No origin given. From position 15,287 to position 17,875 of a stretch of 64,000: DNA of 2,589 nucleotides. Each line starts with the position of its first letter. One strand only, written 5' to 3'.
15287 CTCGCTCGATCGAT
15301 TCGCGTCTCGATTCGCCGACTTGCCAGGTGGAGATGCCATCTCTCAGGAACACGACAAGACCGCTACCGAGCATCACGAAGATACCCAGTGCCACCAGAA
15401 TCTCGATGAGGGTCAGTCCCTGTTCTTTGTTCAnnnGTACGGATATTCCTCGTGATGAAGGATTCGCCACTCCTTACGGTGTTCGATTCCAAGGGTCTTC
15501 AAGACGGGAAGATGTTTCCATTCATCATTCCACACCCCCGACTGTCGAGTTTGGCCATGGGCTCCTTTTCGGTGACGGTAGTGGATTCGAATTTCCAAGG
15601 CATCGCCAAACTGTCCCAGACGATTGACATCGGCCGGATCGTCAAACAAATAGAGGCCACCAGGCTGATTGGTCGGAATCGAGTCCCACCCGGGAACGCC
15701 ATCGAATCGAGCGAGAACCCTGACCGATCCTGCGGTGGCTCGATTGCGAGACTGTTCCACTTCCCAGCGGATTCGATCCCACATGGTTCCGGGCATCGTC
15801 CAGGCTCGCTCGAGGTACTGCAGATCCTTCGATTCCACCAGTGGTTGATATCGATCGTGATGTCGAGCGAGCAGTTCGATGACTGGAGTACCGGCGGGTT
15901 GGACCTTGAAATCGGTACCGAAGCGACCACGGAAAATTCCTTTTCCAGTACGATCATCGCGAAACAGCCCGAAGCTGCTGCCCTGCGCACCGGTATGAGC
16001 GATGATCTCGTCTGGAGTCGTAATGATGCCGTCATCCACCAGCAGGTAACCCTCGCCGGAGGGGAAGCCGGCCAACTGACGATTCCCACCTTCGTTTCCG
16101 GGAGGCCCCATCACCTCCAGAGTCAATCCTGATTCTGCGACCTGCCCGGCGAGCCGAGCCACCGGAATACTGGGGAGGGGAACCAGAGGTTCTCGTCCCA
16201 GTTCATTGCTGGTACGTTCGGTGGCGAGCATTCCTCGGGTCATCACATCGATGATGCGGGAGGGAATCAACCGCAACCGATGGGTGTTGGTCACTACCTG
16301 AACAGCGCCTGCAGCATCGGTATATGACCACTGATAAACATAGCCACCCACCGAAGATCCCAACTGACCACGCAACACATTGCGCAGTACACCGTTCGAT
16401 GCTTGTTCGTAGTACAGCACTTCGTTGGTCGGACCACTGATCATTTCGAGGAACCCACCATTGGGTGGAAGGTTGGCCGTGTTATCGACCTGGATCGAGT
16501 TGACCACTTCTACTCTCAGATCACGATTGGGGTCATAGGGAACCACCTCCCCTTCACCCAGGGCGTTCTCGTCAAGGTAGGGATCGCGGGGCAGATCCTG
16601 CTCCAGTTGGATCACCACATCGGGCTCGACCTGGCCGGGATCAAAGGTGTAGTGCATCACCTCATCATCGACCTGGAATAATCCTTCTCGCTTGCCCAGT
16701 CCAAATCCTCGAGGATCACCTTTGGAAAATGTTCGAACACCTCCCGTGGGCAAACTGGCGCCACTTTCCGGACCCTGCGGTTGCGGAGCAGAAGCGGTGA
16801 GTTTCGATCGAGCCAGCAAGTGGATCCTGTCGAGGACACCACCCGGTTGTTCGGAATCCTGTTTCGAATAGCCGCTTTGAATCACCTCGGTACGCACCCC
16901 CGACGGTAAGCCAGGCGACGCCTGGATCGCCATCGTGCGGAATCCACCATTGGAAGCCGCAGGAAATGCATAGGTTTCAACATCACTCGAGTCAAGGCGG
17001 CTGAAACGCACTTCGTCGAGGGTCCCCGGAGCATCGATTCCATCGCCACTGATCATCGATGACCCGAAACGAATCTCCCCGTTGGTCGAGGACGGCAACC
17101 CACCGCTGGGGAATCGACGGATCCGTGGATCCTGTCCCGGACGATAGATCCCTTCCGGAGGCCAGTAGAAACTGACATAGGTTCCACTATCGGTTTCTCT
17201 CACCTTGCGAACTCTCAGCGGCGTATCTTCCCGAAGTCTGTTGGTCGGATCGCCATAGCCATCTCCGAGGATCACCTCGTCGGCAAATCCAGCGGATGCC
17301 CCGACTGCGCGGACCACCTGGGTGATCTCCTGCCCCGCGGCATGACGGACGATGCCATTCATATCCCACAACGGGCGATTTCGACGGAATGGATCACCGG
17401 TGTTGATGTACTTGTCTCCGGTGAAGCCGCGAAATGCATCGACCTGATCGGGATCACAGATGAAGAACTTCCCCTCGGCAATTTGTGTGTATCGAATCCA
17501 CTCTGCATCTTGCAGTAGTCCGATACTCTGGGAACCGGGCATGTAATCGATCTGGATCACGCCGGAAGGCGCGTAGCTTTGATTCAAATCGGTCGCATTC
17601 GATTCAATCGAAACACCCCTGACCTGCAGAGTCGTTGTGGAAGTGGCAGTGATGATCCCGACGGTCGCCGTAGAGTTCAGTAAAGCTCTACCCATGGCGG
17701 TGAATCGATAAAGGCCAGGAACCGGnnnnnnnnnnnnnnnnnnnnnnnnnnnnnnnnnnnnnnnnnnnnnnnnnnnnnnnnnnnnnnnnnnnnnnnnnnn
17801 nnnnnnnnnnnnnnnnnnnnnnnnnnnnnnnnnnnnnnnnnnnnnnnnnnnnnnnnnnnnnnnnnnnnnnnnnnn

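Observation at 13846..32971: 19-kb single-strand operon encoding a T2SS/T4P-like pseudopilus with FHA/sigma-54 regulatory front end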

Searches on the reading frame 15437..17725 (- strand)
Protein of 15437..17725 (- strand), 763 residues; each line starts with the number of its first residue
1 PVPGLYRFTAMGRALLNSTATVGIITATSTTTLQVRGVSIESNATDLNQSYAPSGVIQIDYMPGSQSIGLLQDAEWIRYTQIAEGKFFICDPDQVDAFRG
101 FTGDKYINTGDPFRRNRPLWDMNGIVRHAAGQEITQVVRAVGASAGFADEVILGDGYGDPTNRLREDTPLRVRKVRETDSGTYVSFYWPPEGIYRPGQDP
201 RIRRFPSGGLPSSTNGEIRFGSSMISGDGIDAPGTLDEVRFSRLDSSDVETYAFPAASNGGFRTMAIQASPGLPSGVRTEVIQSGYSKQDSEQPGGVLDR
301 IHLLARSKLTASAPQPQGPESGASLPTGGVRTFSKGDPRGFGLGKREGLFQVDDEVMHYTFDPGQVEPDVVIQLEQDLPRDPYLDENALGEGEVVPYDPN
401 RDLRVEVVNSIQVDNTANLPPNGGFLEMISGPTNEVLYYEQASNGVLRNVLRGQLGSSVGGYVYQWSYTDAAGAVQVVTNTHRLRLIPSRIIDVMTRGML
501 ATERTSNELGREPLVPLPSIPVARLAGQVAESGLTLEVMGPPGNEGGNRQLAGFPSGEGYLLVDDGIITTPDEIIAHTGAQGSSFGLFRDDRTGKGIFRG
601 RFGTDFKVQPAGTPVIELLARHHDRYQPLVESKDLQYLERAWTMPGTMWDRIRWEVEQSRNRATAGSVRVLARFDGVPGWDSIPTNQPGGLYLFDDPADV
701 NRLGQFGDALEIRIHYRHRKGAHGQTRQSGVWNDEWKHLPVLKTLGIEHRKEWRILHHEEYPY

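Call 77: predict_structure(alignment_id=A6)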
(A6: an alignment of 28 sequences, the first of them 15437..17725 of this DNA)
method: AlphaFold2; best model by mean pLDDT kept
length: 763 residues; sequences in the alignment: 28
mean_pLDDT: 78.3   pTM: 0.74
mean pLDDT of the five models: 78.3, 78.0, 76.9, 72.8, 72.1
residues with pLDDT >= 90: 198; 70-90: 384; 50-70: 104; < 50: 77
segments of 3 or more residues with pLDDT < 50: 1-15, 22-28, 67-71, 207-217, 223-225, 227-230, 240-246, 320-327, 754-763
pLDDT, mean of each block of 10 residues (from residue 1): 31 45 48 66 84 86 56 79 85 66 88 86 77 86 78 74 81 87 87 74 59 45 48 51 57 90 90 87 93 91 87 55 49 75 82 90 71 94 86 70 92 96 93 91 97 91 90 87 92 92 88 84 86 76 54 83 89 88 84 80 85 89 78 75 88 80 69 90 89 90 90 85 72 76 86 51 38
secondary structure, 60 per line:
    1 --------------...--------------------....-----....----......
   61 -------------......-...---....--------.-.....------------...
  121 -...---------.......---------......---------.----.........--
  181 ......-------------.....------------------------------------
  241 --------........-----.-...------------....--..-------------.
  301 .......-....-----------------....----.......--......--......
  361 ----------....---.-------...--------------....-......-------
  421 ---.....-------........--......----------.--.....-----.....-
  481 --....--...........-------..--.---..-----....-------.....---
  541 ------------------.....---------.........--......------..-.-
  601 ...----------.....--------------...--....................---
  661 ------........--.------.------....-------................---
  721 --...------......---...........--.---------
elements in order (helices of 4 or more, strands of 3 or more residues): E38-41 H47-50 E55-60 E74-79 E81-83 E87-90 E101-105 E118-120 E134-140 E150-155 E170-178 E181-186 E200-204 E249-256 E264-266 E279-282 E300-307 E309-312 E330-333 H338-344 E347-352 E355-360 E371-374 E408-413 E424-428 E436-443 E446-451 E465-469 E475-479 E483-486 E489-499 E522-525 E533-537 E559-563 E573-581 E584-589 E614-618 E638-657 E667-674 E691-694 E702-717 E723-725 E732-734 E741-751
